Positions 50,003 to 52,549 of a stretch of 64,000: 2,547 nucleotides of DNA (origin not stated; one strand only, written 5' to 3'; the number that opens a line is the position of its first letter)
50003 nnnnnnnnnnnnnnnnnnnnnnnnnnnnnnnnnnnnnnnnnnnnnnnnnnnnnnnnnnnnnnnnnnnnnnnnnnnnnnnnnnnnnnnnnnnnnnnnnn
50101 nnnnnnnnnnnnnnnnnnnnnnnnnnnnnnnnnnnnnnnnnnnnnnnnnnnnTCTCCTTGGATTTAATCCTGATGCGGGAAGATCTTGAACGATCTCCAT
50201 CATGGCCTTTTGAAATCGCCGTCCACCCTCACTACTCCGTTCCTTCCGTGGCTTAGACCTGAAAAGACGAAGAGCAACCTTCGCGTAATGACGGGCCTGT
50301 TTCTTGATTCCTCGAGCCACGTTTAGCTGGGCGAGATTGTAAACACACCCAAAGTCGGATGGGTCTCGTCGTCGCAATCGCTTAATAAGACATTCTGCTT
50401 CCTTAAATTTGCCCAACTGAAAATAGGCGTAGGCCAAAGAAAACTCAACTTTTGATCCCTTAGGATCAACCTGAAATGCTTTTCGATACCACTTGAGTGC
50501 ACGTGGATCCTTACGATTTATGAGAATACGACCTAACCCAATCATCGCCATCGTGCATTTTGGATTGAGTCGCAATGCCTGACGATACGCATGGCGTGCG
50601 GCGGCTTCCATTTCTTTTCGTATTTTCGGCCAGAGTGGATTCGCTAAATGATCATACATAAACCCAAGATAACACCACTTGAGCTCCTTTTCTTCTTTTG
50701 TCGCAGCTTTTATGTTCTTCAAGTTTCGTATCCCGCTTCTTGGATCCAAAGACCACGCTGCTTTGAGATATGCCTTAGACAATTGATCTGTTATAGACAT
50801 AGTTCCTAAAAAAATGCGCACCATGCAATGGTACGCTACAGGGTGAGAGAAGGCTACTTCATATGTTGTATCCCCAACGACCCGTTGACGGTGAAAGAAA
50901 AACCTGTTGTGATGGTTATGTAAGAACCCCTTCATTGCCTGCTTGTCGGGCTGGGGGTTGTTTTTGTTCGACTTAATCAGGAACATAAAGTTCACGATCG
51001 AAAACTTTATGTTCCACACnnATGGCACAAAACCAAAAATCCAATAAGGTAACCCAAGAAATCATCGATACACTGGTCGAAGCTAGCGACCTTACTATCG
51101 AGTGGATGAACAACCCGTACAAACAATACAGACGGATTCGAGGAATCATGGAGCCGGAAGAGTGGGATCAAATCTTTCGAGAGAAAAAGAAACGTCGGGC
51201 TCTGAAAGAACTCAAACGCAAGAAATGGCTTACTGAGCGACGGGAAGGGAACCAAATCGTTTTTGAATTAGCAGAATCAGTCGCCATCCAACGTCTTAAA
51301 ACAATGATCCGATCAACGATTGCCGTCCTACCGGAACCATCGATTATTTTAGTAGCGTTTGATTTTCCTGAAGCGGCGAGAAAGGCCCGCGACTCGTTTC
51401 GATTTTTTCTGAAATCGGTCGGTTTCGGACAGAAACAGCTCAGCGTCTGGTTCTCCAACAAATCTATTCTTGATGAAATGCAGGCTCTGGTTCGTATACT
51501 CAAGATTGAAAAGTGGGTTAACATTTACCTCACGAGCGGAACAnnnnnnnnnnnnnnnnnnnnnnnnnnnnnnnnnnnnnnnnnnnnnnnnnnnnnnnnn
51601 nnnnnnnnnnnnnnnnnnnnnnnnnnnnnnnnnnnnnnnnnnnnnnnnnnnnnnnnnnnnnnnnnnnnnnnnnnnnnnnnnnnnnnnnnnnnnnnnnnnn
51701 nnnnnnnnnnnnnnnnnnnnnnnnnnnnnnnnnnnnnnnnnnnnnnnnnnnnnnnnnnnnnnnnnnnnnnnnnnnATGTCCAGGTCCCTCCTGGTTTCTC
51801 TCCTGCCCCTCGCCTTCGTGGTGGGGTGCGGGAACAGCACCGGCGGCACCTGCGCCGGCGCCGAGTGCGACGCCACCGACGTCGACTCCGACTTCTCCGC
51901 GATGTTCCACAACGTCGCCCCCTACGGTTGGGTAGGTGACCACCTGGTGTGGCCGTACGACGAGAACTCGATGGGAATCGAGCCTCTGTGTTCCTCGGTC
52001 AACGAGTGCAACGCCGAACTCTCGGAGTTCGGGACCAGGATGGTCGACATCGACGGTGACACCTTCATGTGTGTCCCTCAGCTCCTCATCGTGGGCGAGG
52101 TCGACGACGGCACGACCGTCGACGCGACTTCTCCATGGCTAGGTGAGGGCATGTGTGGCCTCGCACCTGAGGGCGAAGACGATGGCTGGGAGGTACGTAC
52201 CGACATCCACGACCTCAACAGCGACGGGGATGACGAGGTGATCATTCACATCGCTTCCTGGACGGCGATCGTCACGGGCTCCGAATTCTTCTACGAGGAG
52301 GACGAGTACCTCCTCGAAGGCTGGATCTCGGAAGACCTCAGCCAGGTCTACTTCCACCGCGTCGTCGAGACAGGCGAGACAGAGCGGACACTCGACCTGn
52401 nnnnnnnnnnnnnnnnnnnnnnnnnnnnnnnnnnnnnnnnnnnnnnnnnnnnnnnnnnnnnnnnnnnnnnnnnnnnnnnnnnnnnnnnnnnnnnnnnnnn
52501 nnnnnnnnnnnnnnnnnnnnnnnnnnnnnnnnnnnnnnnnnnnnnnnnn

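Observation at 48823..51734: Two high-GC secreted/lipoprotein genes sit behind a duplicated low-GC 78-nt promoter/operator block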

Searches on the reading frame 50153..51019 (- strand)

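Call 12: search_protein_families(library=pfam, proteins=[window:50153-51019:-], max_evalue=0.01)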
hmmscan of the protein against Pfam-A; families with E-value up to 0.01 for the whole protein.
window:50153-51019:- (289 aa): 13 families
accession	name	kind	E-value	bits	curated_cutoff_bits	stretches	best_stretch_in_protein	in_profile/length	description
PF13432.12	TPR_16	-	8.6e-13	48.9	32.7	2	139-181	14-57/65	Tetratricopeptide repeat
PF14559.12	TPR_19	-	1.4e-10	41.8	25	1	173-222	9-58/68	Tetratricopeptide repeat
PF07719.23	TPR_2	-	3.8e-09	36.4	27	0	193-220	5-32/34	Tetratricopeptide repeat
PF13428.12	TPR_14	-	4e-08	33.6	23.5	1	194-232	6-44/44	Tetratricopeptide repeat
PF12895.13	ANAPC3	-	9.7e-08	32.6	27.2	1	173-244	7-77/82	Anaphase-promoting complex, cyclosome, subunit 3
PF13431.12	TPR_17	-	1.3e-06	28.7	24.4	0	178-209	2-33/34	Tetratricopeptide repeat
PF13181.12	TPR_8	-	2.6e-06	27.6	25.7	0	194-209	6-21/34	Tetratricopeptide repeat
PF13414.12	TPR_11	-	3.9e-06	26.9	26.8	1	173-203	12-42/42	TPR repeat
PF00515.34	TPR_1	-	4.1e-06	26.8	27.8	0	191-209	3-21/34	Tetratricopeptide repeat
PF23914.1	TPR_CcmH_CycH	-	1.9e-05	25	42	1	139-209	67-141/158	Cytochrome c-type biogenesis protein H TPR domain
PF13429.12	TPR_15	-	0.00025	21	26.2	1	138-254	162-279/280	Tetratricopeptide repeat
PF13424.12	TPR_12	-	0.00052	20.6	30.1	0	161-217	8-73/77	Tetratricopeptide repeat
PF24575.1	TPR_Slam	-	0.0011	19.7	35.2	0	173-209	65-101/104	Surface lipoprotein assembly modifier, N-terminal TPR repeats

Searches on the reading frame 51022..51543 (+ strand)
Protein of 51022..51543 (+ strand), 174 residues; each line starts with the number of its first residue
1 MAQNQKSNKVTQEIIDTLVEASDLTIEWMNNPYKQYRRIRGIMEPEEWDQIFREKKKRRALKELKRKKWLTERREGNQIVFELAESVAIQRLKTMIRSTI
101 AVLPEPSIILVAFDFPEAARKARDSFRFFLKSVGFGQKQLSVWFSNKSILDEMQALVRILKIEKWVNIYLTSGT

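Call 12: search_protein_families(library=pfam, proteins=[window:51022-51543:+], max_evalue=0.01)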
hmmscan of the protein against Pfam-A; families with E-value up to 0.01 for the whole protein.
window:51022-51543:+ (174 aa): 1 family
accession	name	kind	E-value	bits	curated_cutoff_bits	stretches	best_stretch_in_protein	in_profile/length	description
PF20803.2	PaaX_M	-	4.3e-13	49.6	24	1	110-169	10-69/83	PaaX protein central Cas2-like domain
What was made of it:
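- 51022..51546 (+): PaaX-like gene (N-terminal helical region plus Cas2-like domain), the only candidate DNA-binding protein in the locus. PF20803 at E 4e-13 (call 12).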

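Call 37: find_homologous_proteins(query=window:51022-51543:+)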
Query window:51022-51543:+ (174 aa): 9 proteins with E <= 0.001 among 69 candidates.
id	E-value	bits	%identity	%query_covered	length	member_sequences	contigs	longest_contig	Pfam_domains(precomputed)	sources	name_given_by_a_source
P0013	2.6e-96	338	90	100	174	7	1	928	PF20803.3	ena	-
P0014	3.7e-91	321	85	100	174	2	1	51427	PF20803.3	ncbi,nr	ncbi:hypothetical protein HY733_02535 [Candidatus Uhrbacteria bacterium]|nr:hypothetical protein [Ca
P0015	1.3e-87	310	80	100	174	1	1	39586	PF20803.3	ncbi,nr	ncbi:CRISPR-associated endonuclease Cas2 [Candidatus Uhrbacteria bacterium]|nr:CRISPR-associated end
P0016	2.7e-80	286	74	100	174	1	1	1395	PF20803.3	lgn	-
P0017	1.4e-73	264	70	96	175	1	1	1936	PF20803.3,PF09827.15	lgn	-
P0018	3.9e-68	246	61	100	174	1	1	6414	PF20803.3,PF09827.15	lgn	-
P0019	3.0e-61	224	78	76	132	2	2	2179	PF20803.3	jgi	-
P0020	1.1e-37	147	43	90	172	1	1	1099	PF20803.3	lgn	-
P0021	3.0e-36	143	41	93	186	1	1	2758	PF20803.3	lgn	-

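Call 38: find_encoding_contigs(protein=P0014, flank=10000, max_places=3)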
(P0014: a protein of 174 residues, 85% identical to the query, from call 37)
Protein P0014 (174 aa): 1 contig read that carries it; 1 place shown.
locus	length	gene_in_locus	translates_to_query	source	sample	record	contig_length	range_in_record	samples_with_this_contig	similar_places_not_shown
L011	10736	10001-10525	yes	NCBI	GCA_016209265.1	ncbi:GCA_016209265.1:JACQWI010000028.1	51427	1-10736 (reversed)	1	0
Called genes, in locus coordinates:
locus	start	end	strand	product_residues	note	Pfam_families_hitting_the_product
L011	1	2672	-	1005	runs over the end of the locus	-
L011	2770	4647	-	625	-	PF01551:Peptidase_M23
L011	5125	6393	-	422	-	PF02403:Seryl_tRNA_N, PF00587:tRNA-synt_2b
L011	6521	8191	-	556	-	PF00069:Pkinase, PF07714:PK_Tyr_Ser-Thr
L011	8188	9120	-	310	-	-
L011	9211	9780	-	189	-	-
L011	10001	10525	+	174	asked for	PF20803:PaaX_M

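Call 39: find_encoding_contigs(protein=P0018, flank=10000, max_places=3)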
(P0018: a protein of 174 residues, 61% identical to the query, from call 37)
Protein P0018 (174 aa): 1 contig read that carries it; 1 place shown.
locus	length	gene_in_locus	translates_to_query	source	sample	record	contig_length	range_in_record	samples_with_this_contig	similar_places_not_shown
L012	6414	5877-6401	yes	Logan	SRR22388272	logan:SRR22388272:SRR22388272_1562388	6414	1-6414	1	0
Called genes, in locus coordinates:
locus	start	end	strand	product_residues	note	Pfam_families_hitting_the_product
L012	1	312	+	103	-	?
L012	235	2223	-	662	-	PF01551:Peptidase_M23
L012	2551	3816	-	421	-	PF02403:Seryl_tRNA_N, PF00587:tRNA-synt_2b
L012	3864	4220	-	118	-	-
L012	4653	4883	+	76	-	-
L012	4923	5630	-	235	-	-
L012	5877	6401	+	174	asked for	PF09827:CRISPR_Cas2 (faint), PF20803:PaaX_M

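Call 64: search_protein_families(library=ncbifam, proteins=[window:51022-51543:+], max_evalue=0.01)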
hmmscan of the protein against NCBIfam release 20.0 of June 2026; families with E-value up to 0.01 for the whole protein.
window:51022-51543:+ (174 aa): 3 families
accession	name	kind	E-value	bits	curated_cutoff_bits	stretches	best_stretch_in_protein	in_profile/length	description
TIGR01573.1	cas2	equivalog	1.3e-05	25.4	24.5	1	109-150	3-45/96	CRISPR-associated endonuclease Cas2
TIGR02277.1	PaaX_trns_reg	equivalog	0.00076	19.1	264.55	1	53-168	33-148/279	phenylacetic acid degradation operon negative regulatory protein PaaX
NF041506.1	VapD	equivalog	0.0042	17.5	100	0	115-152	17-53/91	VapD family protein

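Call 65: search_protein_families(library=padloc, proteins=[window:51022-51543:+], max_evalue=0.01)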
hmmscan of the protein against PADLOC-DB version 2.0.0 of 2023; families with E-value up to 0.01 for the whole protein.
window:51022-51543:+ (174 aa): 5 families
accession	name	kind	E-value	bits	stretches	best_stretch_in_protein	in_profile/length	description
PDLC01251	Cas2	-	3.3e-06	25.3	1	109-144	3-35/84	"CAS-I,CAS-II,CAS-III,CAS-IV,CAS-V,CAS-VI; acquisition_2"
PDLC00935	Cas2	-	3.4e-06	25.4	1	109-150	3-45/96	CRISPR-associated endonuclease Cas2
PDLC02068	Cas2_II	-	6.7e-05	20.6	1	105-148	20-66/137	-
PDLC02072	Cas2_II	-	0.00039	18.6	1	109-148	8-50/72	-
PDLC01459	Cas2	-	0.0023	16.5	1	109-145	8-47/105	"CAS-I,CAS-II,CAS-III,CAS-IV,CAS-V,CAS-VI; acquisition_2"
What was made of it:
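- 51022..51546 (+): Cas2, PaaX and VapD hits (calls 64, 65).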

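Call 67: search_solved_structures(query=window:51022-51543:+, max_evalue=1)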
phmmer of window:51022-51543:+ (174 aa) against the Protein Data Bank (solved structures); distinct sequences matched with E-value up to 1: 1.
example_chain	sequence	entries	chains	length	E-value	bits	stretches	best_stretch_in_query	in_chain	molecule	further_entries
4ro3_A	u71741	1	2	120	0.0065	19.7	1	3-71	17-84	Hypothetical Protein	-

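Call 78: predict_structure(alignment_id=A4)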
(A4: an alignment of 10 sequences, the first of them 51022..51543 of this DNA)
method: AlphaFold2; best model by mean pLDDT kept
length: 174 residues; sequences in the alignment: 10
mean_pLDDT: 66.7   pTM: 0.49
mean pLDDT of the five models: 66.7, 65.2, 61.3, 56.9, 45.6
residues with pLDDT >= 90: 0; 70-90: 75; 50-70: 80; < 50: 19
segments of 3 or more residues with pLDDT < 50: 1-7, 40-42
pLDDT, mean of each block of 10 residues (from residue 1): 49 54 53 52 55 58 69 63 63 76 71 72 77 79 82 82 81 64
secondary structure, 60 per line:
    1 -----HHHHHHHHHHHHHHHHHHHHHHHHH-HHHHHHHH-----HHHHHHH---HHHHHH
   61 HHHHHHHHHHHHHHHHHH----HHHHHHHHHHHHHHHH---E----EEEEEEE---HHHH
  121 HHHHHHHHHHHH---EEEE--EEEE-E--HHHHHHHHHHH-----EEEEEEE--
elements in order: H6-30 H32-39 H45-51 H55-78 H83-98 E107-113 H117-132 E136-139 E142-145 H150-160 E166-172
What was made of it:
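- DNA binding by its N-terminal region is not established; the model has pLDDT 67 (call 78).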

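Call 80: fold_search(model_id=the predicted structure, library=pdb)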
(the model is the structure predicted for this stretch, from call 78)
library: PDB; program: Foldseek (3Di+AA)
matches with E <= 10: 404; with E <= 0.001: 0
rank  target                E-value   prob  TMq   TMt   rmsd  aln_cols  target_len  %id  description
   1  5zyf_E                5.2e-03  1.00  0.31  0.62   2.9        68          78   34  Crystal structure of Streptococcus pyogenes type II-A Cas2 (released 2018-08-15)
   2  5zyf_C                8.7e-03  1.00  0.32  0.61   2.9        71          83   31  Crystal structure of Streptococcus pyogenes type II-A Cas2 (released 2018-08-15)
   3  8ia4_A                9.9e-03  1.00  0.28  0.47   4.2        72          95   24  Crystal structure of Cas2 in complex with AcrVA5-peptide (released 2023-03-22)
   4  6qxt_K                1.2e-02  1.00  0.29  0.48   3.9        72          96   33  Cas1-Cas2-Csn2-DNA dimer complex from the Type II-A CRISPR-Cas system (released 2019-05-08)
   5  6qxt_W                1.2e-02  1.00  0.29  0.45   3.9        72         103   33  Cas1-Cas2-Csn2-DNA dimer complex from the Type II-A CRISPR-Cas system (released 2019-05-08)
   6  5zyf_B                1.3e-02  1.00  0.30  0.54   3.6        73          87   29  Crystal structure of Streptococcus pyogenes type II-A Cas2 (released 2018-08-15)
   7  6jhz_A                1.3e-02  1.00  0.28  0.48   4.2        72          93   24  Crystal structure of cas2 (released 2020-03-25)
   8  9h6t_A                1.9e-02  1.00  0.31  0.47   3.3        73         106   30  Partial Cas1-Cas2 CRISPR integrase complex bound to a half-integration product, Streptococcus thermophilus DGCC 7710 C (released 2026-02-18)
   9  5zyf_D                2.2e-02  1.00  0.30  0.56   2.9        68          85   32  Crystal structure of Streptococcus pyogenes type II-A Cas2 (released 2018-08-15)
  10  5zyf_F                2.2e-02  0.99  0.28  0.55   3.5        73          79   29  Crystal structure of Streptococcus pyogenes type II-A Cas2 (released 2018-08-15)
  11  8q2n_A                2.9e-02  1.00  0.30  0.45   3.5        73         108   30  Cas1-Cas2 CRISPR integrase bound to prespacer and target DNA, Streptococcus thermophilus DGCC 7710 CRISPR3 system (released 2024-08-14)
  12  2ivy                  3.7e-02  1.00  0.31  0.56   2.7        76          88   18  Crystal structure of hypothetical protein sso1404 from Sulfolobus solfataricus P2 (released 2006-06-28)
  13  5zyf_A                3.7e-02  0.99  0.30  0.52   3.9        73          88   29  Crystal structure of Streptococcus pyogenes type II-A Cas2 (released 2018-08-15)
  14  5xvp_F                5.1e-02  0.99  0.30  0.48   3.5        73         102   26  E. fae Cas1-Cas2/prespacer/target ternary complex revealing the fully integrated states (released 2017-10-04)
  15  5xvn_F                5.1e-02  0.97  0.29  0.43   4.2        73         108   30  E. far Cas1-Cas2/prespacer binary complex (released 2017-10-04)
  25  8a39_AP1              1.2e-01  0.93  0.35  0.22   4.9        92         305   14  Crystal Structure of PaaX from Escherichia coli W (released 2023-07-05)
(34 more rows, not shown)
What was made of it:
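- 51022..51546 (+): Foldseek finds the Cas2 fold and PaaX 8a39, from a low-confidence model with pLDDT 67 (calls 78, 80).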

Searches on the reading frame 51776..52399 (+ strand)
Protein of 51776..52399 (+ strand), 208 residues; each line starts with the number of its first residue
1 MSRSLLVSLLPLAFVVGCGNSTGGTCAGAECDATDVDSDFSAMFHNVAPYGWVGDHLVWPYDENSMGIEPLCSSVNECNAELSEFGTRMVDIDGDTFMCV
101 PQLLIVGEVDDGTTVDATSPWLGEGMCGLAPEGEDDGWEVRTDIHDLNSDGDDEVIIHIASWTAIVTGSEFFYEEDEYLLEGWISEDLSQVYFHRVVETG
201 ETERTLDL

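Call 12: search_protein_families(library=pfam, proteins=[window:51776-52399:+], max_evalue=0.01)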
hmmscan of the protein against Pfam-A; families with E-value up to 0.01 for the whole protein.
window:51776-52399:+ (208 aa): 0 families

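Call 20: find_homologous_proteins(query=window:51776-52399:+)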
Query window:51776-52399:+ (208 aa): 6 proteins with E <= 0.001 among 117 candidates.
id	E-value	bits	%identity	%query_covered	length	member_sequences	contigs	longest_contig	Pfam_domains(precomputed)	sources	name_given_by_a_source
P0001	2.1e-138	477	100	100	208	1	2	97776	-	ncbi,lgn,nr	ncbi:hypothetical protein HY626_01725 [Candidatus Uhrbacteria bacterium]|nr:hypothetical protein [Ca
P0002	8.4e-63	230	52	100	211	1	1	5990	-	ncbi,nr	ncbi:hypothetical protein HY733_00755 [Candidatus Uhrbacteria bacterium]|nr:hypothetical protein [Ca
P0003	1.9e-55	206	54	100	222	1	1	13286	-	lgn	-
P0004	2.6e-54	202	50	94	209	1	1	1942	-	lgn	-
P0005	6.9e-52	194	50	94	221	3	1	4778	-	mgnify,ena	mgnify:FL=1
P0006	1.1e-41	161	47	95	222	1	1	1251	-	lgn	-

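Call 22: find_encoding_contigs(protein=P0002, flank=10000, max_places=3)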
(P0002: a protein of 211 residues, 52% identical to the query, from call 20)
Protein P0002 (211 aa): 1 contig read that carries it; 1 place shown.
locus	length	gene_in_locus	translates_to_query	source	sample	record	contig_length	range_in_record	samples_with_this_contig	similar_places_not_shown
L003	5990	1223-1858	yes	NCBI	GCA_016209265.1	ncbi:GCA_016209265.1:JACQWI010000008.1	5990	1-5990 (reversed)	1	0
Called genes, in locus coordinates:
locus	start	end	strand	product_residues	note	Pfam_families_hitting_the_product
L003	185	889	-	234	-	-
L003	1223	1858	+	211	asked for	-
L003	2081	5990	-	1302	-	?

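Call 23: find_encoding_contigs(protein=P0003, flank=10000, max_places=3)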
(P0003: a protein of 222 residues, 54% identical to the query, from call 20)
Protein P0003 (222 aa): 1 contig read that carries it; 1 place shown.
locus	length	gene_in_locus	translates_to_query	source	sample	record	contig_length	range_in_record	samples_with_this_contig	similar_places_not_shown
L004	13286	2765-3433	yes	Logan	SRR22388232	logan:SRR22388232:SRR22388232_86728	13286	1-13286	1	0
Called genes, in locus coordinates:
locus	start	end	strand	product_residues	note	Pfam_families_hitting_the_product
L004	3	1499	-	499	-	?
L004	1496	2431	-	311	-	-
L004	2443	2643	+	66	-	-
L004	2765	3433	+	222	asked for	-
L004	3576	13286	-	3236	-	?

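Call 24: find_encoding_contigs(protein=P0005, flank=10000, max_places=3)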
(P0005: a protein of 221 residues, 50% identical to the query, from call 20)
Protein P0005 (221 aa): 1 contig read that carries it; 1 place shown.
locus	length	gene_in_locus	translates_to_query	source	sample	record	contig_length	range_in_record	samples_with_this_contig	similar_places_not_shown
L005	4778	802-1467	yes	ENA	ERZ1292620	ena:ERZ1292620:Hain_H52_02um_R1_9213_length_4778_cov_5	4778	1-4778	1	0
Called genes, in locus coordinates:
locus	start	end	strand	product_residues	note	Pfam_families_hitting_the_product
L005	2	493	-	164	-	?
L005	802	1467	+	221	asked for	-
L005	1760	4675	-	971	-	-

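Call 26: find_encoding_contigs(protein=P0004, flank=10000, max_places=3)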
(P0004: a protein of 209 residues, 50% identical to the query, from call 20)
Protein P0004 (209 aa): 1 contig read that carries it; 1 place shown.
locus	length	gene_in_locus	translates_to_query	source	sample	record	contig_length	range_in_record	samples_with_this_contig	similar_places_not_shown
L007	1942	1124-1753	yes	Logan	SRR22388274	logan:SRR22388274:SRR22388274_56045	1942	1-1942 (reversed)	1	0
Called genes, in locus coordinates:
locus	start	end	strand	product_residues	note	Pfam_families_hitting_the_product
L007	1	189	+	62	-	?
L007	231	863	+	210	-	-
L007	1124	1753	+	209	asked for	-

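Call 29: find_encoding_contigs(protein=P0006, flank=10000, max_places=3)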
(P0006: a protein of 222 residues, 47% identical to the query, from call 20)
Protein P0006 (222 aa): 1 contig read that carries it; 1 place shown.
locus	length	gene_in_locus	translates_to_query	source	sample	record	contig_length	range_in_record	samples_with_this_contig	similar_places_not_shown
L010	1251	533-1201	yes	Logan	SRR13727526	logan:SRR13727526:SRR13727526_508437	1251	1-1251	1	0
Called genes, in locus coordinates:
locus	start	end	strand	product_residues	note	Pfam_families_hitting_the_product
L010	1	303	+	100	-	?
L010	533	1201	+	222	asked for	-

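Call 64: search_protein_families(library=ncbifam, proteins=[window:51776-52399:+], max_evalue=0.01)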
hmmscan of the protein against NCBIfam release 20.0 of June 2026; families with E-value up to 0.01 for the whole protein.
window:51776-52399:+ (208 aa): 0 families

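Call 65: search_protein_families(library=padloc, proteins=[window:51776-52399:+], max_evalue=0.01)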
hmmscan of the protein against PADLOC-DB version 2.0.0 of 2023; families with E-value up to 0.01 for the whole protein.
window:51776-52399:+ (208 aa): 0 families

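Call 82: search_protein_families(library=pfam, proteins=[L004:1499-2431:-, L007:231-860:+], max_evalue=0.0001)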
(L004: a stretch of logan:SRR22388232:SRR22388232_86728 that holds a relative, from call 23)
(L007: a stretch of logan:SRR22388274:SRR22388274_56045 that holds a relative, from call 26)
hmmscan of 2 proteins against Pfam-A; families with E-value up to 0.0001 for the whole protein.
L004:1499-2431:- (311 aa): 0 families

L007:231-860:+ (210 aa): 0 families

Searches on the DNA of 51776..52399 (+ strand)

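Call 62: search_rna_families(sources=[L002, L003, L004, L005, L006, L007, L008, L010, L013, L014], threshold=gathering)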
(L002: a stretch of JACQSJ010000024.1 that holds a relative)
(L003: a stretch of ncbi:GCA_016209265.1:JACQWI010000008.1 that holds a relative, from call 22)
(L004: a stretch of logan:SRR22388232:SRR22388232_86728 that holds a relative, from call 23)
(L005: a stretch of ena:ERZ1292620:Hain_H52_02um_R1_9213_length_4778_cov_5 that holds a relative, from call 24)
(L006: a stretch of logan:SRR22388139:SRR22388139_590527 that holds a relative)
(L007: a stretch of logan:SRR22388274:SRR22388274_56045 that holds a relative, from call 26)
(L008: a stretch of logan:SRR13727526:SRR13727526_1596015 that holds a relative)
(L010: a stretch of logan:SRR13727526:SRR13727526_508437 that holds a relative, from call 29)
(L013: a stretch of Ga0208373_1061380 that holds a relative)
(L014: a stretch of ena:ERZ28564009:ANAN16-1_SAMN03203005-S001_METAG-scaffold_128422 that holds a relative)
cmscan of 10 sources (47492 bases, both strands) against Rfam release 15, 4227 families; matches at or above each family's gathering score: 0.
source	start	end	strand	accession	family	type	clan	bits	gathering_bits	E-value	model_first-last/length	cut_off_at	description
